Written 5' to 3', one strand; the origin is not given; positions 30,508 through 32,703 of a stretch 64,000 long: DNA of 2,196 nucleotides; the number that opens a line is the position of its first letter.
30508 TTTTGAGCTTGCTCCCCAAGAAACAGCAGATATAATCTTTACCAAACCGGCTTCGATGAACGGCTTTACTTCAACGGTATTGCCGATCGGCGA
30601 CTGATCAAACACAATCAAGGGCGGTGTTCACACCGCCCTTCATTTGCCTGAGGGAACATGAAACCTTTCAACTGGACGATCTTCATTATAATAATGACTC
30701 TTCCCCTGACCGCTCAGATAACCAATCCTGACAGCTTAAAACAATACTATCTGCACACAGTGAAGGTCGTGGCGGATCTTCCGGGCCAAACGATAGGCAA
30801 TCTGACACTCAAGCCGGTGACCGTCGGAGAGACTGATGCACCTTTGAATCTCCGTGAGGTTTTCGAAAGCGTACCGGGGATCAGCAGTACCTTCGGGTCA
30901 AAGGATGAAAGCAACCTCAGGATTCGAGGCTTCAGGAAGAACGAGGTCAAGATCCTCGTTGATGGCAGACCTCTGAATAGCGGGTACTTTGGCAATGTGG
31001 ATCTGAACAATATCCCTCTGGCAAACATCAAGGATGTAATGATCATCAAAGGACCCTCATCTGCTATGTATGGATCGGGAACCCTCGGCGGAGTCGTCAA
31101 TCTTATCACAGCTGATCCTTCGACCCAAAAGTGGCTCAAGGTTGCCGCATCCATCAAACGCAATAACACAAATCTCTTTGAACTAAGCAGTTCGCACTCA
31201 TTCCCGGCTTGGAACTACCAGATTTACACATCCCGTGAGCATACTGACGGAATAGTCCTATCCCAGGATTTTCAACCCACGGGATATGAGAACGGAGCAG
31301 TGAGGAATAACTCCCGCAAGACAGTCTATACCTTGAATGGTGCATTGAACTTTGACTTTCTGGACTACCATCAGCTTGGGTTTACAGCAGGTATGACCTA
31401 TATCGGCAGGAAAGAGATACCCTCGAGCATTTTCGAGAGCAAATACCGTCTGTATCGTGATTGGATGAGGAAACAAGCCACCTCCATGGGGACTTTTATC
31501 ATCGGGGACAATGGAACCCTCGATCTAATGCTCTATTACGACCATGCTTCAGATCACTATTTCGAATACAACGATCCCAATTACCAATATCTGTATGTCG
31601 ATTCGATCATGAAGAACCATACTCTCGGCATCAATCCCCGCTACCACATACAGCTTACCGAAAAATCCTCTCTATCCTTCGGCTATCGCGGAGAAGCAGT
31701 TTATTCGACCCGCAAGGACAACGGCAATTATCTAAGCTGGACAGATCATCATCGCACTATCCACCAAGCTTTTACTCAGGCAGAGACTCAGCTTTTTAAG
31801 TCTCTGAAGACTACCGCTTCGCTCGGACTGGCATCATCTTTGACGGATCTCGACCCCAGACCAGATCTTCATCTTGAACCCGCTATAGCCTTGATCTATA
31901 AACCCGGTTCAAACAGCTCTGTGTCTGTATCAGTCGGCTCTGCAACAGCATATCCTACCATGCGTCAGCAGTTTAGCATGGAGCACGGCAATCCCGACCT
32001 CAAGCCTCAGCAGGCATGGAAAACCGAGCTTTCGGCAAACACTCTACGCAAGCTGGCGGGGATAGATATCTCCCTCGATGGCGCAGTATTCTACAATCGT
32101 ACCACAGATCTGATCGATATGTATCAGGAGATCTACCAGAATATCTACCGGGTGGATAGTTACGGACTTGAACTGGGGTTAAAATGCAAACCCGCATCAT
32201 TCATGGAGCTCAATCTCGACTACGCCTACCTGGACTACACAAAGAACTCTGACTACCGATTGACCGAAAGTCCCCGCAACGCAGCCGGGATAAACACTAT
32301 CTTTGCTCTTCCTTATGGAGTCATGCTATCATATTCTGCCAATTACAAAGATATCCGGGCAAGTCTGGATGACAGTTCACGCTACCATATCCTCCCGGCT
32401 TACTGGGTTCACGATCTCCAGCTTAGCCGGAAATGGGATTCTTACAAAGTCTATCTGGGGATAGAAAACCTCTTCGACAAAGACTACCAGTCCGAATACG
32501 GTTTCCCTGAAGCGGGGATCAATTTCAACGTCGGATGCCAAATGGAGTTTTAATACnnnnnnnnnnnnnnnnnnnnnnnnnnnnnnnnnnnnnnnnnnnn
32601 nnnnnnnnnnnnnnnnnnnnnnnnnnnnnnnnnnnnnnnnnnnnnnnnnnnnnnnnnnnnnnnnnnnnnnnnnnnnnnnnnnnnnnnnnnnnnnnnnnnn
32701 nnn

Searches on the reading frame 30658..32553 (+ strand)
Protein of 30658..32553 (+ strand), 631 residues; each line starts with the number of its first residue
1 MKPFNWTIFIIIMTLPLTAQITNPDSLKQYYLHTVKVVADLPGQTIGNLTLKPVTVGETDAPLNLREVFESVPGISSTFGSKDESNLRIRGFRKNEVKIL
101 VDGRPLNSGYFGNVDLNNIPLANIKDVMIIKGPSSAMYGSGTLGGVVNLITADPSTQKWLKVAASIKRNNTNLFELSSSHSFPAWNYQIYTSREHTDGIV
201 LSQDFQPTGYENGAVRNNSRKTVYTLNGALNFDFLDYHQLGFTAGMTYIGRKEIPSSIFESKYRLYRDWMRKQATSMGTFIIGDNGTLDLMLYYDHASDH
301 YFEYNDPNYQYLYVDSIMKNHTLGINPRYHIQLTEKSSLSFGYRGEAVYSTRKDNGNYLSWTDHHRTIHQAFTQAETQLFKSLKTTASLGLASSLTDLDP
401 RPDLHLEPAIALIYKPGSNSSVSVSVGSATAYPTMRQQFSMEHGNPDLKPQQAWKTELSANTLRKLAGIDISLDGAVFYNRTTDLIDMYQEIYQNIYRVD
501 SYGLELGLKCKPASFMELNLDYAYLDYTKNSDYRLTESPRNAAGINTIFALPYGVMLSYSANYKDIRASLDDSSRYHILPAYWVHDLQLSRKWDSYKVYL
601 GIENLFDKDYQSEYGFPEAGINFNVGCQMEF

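Call 76: search_protein_families(library=pfam, proteins=[window:30658-32553:+], max_evalue=0.0001)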
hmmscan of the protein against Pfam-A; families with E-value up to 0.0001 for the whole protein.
window:30658-32553:+ (631 aa): 2 families
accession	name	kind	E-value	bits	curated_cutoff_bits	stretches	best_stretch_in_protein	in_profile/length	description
PF07715.20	Plug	-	2.9e-23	82.8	23.9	1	62-146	22-107/107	TonB-dependent Receptor Plug Domain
PF14905.12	OMP_b-brl_3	-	7.9e-10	38.8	27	1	306-612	39-380/408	Outer membrane protein beta-barrel family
